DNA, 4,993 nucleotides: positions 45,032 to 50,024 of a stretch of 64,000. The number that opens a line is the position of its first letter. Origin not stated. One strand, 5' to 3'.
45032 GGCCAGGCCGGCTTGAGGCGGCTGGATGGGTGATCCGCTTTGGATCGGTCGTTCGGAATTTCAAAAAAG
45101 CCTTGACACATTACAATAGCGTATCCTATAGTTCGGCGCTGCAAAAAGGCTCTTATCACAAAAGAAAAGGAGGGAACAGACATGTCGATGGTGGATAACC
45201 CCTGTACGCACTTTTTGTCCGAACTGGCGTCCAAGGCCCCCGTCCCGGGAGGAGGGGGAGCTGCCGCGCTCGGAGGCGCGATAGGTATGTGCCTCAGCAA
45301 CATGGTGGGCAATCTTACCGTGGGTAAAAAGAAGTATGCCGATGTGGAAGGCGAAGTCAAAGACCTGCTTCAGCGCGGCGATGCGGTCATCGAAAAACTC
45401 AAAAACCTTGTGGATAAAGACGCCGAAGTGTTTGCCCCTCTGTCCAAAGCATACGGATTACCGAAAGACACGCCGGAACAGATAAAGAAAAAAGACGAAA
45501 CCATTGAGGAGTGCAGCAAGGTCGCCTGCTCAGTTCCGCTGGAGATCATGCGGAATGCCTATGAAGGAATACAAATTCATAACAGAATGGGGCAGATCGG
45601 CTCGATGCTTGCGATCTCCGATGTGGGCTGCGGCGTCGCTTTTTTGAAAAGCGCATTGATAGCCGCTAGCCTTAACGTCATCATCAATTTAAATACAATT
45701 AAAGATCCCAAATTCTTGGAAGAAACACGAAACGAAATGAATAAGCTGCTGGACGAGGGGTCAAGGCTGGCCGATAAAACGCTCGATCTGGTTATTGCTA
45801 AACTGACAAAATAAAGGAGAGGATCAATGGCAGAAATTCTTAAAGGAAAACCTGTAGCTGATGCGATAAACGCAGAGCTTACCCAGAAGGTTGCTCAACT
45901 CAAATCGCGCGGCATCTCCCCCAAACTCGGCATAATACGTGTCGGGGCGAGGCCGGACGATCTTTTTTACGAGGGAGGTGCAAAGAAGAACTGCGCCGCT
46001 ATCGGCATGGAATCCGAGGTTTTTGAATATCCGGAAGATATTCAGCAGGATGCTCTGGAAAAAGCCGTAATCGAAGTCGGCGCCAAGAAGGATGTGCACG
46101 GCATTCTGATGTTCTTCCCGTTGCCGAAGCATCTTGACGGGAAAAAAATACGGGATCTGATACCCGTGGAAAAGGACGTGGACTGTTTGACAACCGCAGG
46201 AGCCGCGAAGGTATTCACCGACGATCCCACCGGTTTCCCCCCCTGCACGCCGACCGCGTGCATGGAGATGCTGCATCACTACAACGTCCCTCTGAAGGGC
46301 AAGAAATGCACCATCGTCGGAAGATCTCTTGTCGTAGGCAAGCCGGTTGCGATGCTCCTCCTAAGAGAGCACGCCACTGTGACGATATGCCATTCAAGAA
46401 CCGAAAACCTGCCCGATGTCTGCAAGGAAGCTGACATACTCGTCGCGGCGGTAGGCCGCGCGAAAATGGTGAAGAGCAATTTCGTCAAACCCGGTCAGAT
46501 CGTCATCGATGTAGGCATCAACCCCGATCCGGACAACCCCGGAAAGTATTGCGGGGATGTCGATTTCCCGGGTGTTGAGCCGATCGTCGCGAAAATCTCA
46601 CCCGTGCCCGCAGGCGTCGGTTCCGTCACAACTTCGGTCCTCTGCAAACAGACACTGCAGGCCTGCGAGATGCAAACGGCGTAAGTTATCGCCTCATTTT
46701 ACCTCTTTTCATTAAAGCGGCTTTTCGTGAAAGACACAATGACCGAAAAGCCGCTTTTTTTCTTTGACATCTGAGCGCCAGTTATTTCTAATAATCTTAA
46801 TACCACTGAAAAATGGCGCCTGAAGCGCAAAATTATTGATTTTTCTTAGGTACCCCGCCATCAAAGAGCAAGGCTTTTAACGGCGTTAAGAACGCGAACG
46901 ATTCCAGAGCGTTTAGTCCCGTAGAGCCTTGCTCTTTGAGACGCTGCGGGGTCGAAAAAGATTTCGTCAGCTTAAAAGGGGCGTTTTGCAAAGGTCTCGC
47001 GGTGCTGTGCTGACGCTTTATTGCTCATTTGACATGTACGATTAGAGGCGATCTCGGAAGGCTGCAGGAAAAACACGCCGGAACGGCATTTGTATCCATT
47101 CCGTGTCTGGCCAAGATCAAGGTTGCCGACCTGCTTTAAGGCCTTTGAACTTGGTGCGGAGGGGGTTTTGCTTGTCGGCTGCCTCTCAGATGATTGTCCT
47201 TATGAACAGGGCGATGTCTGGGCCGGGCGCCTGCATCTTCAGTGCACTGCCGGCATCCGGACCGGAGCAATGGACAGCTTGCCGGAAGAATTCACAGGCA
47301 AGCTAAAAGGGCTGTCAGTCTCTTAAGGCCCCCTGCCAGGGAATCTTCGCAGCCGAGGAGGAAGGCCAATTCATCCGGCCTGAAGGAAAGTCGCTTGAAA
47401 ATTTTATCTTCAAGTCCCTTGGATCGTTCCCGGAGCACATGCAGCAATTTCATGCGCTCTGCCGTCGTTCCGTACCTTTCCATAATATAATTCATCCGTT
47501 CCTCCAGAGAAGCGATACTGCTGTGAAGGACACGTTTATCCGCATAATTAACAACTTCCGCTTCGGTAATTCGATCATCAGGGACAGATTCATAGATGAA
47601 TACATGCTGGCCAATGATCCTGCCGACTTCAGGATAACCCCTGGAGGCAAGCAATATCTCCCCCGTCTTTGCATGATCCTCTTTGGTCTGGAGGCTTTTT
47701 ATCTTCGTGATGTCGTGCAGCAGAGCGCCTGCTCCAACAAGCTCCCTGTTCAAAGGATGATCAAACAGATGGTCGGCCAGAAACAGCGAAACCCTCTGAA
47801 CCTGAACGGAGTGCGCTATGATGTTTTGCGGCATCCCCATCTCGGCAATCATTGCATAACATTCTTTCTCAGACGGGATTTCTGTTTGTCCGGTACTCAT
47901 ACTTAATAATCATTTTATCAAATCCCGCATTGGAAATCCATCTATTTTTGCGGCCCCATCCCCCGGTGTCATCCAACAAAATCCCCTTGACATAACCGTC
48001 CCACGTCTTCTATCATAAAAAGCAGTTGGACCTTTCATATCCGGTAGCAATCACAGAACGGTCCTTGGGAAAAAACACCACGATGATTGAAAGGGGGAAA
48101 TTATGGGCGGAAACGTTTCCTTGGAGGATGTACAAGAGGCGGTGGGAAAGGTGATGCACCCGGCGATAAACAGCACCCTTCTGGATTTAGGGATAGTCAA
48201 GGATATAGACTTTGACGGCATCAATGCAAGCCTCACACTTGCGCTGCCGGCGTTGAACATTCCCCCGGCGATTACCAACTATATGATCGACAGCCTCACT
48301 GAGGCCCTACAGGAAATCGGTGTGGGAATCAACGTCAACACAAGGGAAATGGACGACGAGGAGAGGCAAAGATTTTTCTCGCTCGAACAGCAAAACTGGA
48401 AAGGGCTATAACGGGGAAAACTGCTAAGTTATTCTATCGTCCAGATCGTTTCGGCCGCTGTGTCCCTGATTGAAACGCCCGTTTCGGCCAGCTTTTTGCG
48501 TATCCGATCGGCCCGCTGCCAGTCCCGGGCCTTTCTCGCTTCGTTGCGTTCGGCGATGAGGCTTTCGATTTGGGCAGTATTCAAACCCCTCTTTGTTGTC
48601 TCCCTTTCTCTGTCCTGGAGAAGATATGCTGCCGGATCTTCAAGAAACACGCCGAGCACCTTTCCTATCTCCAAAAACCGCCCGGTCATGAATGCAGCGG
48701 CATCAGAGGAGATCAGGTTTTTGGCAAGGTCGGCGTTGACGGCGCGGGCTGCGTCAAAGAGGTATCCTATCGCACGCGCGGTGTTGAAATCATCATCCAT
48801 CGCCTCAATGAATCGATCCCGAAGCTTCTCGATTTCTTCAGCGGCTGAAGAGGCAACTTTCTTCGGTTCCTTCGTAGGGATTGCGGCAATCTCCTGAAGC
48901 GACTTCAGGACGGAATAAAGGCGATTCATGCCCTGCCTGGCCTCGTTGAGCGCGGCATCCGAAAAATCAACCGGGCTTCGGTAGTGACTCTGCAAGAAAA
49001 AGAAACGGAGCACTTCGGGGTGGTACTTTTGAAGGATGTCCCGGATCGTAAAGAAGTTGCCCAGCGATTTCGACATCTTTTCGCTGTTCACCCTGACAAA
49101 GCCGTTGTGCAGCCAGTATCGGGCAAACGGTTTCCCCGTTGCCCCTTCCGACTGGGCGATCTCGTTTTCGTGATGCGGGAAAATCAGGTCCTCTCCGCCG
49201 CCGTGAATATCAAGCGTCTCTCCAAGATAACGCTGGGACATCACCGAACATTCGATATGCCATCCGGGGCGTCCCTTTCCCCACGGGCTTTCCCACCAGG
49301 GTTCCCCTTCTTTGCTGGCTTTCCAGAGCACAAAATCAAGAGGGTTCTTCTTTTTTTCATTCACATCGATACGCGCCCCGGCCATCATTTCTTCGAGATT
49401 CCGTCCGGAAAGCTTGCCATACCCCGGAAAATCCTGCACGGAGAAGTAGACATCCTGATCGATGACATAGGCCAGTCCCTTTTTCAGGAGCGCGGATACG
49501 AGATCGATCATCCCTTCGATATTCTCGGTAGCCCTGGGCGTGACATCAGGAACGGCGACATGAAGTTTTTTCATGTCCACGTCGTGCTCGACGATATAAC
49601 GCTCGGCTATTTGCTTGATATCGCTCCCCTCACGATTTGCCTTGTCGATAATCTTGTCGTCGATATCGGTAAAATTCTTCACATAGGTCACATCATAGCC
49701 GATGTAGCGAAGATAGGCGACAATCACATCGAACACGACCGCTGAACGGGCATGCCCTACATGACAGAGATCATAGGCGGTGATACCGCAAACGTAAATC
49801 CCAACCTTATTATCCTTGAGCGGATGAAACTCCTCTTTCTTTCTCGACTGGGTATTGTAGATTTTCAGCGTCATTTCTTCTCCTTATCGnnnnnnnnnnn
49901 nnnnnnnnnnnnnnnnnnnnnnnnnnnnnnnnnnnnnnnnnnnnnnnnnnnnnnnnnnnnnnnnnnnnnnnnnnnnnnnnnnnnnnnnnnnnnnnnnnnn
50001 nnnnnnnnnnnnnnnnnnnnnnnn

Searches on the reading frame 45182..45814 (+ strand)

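Call 55: search_protein_families(library=pfam, proteins=[window:45182-45814:+], max_evalue=0.0001)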
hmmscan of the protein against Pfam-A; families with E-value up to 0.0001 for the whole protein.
window:45182-45814:+ (210 aa): 1 family
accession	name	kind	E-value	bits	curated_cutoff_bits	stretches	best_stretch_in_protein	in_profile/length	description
PF04961.17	FTCD_C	-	6.2e-64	215.5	24.5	1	8-187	2-181/182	Formiminotransferase-cyclodeaminase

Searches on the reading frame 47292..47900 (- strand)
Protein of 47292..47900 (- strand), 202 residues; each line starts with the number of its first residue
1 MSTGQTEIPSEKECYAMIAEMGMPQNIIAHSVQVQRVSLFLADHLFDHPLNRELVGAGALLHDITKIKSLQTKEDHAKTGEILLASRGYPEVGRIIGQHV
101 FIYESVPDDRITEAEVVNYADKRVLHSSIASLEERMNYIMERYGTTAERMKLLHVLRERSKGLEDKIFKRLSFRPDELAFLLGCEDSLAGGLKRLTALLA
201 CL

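Call 56: search_protein_families(library=pfam, proteins=[window:47292-47900:-], max_evalue=0.0001)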
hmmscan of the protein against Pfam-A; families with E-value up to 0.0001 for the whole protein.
window:47292-47900:- (202 aa): 1 family
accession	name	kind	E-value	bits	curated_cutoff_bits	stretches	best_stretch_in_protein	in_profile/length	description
PF01966.28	HD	-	9.6e-11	42.4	22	1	28-122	2-112/116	HD domain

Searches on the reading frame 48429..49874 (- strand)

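Call 56: search_protein_families(library=pfam, proteins=[window:48429-49874:-], max_evalue=0.0001)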
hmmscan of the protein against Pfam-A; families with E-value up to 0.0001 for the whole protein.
window:48429-49874:- (481 aa): 6 families
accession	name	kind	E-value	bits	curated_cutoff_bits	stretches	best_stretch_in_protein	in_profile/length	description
PF01406.26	tRNA-synt_1e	-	3.2e-137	457.3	27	1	16-313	2-300/301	tRNA synthetases class I (C) catalytic domain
PF09334.17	tRNA-synt_1g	-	9.9e-16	57.9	20.1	2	37-147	14-125/391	tRNA synthetases class I (M)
PF09190.17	DALR_2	-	2.1e-14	54.2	22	1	354-410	1-56/57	DALR domain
PF01921.24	tRNA-synt_1f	-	2e-08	34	27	1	263-306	279-322/360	tRNA synthetases class I (K)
PF23493.1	CysS_C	-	5.3e-08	33.3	23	1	433-478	5-50/51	Cysteinyl-tRNA ligase anticodon binding domain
PF00133.28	tRNA-synt_1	-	1.5e-07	31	22.7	1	239-303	347-412/414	tRNA synthetases class I (I, L, M and V)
